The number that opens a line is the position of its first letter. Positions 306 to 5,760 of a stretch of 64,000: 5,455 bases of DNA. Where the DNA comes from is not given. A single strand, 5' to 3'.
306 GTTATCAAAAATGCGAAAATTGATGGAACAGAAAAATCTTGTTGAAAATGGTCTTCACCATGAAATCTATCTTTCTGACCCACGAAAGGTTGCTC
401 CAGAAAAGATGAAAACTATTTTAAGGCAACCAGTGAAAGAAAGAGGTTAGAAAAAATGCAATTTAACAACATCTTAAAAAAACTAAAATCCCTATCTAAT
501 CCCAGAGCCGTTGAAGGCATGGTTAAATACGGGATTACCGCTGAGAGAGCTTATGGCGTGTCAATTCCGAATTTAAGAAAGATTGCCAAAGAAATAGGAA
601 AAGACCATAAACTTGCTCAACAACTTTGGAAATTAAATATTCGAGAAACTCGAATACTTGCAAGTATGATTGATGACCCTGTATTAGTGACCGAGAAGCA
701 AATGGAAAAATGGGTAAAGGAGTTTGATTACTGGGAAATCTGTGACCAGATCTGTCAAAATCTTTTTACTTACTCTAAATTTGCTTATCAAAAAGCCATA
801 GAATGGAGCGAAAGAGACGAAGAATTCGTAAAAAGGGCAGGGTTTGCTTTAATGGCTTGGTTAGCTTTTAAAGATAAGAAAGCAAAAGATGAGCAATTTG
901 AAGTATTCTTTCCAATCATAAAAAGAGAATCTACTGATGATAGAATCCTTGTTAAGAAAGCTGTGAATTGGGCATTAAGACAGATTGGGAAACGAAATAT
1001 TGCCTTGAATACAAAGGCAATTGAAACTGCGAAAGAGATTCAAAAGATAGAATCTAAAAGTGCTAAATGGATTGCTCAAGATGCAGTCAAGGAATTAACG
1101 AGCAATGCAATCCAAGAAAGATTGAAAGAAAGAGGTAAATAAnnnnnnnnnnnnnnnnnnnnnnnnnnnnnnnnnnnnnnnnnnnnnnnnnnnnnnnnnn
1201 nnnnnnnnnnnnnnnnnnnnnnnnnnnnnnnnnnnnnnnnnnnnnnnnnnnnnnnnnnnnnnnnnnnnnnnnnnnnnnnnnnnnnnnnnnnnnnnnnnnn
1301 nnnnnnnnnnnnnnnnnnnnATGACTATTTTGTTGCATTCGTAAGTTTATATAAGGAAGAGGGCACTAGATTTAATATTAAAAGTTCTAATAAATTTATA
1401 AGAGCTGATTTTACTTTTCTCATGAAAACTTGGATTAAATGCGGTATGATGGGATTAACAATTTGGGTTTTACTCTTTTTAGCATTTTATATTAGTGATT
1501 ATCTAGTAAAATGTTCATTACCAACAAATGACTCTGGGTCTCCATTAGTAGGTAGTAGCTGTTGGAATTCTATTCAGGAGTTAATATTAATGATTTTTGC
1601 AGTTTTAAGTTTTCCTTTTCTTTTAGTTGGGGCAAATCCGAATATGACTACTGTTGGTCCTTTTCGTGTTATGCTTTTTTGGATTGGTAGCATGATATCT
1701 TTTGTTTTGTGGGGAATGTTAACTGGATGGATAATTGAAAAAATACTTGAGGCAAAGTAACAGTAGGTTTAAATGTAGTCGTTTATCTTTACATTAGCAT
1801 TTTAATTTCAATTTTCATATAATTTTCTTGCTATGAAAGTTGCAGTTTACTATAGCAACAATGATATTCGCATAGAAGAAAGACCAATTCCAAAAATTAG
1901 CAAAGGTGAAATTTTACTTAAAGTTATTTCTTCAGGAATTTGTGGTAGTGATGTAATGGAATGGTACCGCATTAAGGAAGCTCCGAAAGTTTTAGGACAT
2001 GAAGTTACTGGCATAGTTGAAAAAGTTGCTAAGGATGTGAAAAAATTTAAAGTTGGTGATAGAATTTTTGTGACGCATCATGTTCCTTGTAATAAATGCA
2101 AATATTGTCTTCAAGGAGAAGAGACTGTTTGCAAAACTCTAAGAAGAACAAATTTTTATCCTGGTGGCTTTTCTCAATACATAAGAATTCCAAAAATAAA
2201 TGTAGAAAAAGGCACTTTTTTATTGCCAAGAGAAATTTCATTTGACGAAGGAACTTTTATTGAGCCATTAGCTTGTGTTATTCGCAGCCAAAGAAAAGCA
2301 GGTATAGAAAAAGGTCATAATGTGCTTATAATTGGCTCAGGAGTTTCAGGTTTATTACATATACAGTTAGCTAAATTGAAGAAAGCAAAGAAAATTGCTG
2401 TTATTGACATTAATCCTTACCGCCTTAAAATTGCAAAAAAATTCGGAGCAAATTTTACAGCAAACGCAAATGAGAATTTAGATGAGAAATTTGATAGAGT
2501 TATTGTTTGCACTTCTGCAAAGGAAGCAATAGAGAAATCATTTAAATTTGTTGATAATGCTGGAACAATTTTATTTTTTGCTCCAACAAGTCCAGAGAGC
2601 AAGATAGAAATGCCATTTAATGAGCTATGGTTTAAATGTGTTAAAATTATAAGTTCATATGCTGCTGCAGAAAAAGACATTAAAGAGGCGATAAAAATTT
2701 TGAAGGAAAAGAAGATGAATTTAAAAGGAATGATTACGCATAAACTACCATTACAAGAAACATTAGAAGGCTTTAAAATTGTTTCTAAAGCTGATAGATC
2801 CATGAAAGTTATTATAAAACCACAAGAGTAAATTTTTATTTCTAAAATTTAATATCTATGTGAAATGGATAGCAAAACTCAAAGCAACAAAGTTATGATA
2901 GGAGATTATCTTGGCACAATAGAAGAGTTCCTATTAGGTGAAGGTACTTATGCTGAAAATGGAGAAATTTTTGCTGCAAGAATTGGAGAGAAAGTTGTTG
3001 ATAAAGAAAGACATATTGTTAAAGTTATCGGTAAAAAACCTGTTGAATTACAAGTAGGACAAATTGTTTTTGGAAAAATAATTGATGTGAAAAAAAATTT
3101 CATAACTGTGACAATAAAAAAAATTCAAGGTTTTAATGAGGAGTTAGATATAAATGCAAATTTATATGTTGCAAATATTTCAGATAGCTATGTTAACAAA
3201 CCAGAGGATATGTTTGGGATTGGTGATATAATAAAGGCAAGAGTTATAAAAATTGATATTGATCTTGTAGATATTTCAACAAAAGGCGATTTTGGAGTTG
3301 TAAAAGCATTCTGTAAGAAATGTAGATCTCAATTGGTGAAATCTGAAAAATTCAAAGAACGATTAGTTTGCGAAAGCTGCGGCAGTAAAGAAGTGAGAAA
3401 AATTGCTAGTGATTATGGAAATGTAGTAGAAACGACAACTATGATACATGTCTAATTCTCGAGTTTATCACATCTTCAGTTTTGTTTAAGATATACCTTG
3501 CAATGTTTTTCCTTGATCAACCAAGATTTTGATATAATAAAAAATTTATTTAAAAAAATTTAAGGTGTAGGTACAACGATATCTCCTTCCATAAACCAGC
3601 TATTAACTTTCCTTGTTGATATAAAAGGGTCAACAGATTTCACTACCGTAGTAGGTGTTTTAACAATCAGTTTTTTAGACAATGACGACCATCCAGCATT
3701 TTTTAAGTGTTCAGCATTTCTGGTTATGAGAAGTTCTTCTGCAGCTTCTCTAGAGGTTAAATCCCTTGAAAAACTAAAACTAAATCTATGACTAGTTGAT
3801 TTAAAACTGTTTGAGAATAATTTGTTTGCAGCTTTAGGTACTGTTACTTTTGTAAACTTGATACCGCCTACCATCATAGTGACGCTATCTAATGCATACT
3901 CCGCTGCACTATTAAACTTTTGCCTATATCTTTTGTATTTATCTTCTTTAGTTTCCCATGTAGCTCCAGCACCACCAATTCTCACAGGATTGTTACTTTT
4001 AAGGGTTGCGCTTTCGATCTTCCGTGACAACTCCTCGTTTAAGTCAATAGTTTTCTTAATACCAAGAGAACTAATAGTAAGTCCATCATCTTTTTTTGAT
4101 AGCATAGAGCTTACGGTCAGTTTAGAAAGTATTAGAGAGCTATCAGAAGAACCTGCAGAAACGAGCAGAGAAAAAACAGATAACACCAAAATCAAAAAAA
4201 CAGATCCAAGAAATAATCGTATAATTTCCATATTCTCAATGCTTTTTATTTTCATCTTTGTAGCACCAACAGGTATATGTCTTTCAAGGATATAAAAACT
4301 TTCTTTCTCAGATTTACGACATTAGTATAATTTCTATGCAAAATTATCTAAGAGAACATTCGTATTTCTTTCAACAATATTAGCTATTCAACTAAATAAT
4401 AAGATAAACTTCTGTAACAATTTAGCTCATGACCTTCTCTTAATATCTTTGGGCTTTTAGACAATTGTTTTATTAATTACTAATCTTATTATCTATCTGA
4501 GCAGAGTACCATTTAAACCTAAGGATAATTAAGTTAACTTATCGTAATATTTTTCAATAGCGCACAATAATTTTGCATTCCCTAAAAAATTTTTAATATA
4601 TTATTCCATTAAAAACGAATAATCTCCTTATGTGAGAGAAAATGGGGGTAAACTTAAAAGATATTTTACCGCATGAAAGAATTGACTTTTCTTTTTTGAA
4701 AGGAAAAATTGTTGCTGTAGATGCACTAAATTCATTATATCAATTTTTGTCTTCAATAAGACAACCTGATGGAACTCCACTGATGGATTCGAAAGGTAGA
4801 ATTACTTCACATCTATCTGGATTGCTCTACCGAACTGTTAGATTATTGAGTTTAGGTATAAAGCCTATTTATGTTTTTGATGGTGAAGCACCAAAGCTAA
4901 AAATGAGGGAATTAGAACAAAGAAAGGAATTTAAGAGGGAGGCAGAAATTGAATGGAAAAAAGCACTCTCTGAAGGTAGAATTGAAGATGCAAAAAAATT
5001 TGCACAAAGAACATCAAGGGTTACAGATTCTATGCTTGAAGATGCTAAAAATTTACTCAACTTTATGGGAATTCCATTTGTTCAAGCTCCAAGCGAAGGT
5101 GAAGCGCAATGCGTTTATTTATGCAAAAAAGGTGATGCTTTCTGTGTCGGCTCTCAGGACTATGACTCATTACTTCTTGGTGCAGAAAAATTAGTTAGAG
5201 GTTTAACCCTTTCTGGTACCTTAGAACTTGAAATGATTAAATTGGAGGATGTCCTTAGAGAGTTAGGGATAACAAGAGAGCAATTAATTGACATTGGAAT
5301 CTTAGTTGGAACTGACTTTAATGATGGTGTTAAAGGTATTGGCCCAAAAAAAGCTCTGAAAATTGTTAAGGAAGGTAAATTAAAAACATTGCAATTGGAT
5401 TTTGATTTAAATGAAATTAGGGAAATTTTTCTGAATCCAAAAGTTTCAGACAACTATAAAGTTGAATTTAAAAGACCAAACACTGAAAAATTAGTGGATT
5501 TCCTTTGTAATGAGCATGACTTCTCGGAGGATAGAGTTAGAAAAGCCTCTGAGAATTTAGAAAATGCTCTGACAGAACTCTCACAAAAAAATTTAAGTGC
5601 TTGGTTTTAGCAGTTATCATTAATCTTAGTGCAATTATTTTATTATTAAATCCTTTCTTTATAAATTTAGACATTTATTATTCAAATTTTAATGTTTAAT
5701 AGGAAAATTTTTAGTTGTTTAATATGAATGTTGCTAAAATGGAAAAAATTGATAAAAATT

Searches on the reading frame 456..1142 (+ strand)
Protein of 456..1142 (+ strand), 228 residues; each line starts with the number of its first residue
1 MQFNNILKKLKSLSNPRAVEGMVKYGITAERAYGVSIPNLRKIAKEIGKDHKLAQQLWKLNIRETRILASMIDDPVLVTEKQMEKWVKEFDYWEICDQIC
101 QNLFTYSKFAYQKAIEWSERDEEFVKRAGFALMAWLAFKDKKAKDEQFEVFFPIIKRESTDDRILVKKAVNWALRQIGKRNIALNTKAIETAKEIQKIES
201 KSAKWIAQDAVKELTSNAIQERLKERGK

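Call 53: search_protein_families(library=pfam, proteins=[window:456-1142:+], max_evalue=0.00001)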
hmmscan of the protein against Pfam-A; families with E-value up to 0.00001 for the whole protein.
window:456-1142:+ (228 aa): 1 family
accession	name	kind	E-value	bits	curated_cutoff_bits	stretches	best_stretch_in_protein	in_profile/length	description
PF08713.17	DNA_alkylation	-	3.3e-33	115.6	21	1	6-212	1-211/213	DNA alkylation repair enzyme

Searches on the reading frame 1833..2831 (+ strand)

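Call 37: search_protein_families(library=pfam, proteins=[window:1833-2831:+], max_evalue=0.00001)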
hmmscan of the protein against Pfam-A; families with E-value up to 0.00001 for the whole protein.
window:1833-2831:+ (332 aa): 3 families
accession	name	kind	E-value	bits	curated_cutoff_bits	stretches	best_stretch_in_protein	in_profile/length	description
PF08240.17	ADH_N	-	4.9e-25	88.2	23.5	1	24-123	2-98/104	Alcohol dehydrogenase GroES-like domain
PF00107.32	ADH_zinc_N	-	2.4e-16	60.3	31.8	1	173-291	3-128/129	Zinc-binding dehydrogenase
PF16912.11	Glu_dehyd_C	-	3.4e-09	36.9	34.9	1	156-328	26-209/211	Glucose dehydrogenase C-terminus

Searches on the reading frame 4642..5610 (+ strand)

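Call 37: search_protein_families(library=pfam, proteins=[window:4642-5610:+], max_evalue=0.00001)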
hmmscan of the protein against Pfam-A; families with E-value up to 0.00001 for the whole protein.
window:4642-5610:+ (322 aa): 2 families
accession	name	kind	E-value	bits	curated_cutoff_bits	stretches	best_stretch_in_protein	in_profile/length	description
PF00867.23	XPG_I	-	1e-25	90.3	24.9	1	143-225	1-89/89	XPG I-region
PF00752.23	XPG_N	-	1.8e-20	73.7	22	1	14-100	19-100/101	XPG N-terminal domain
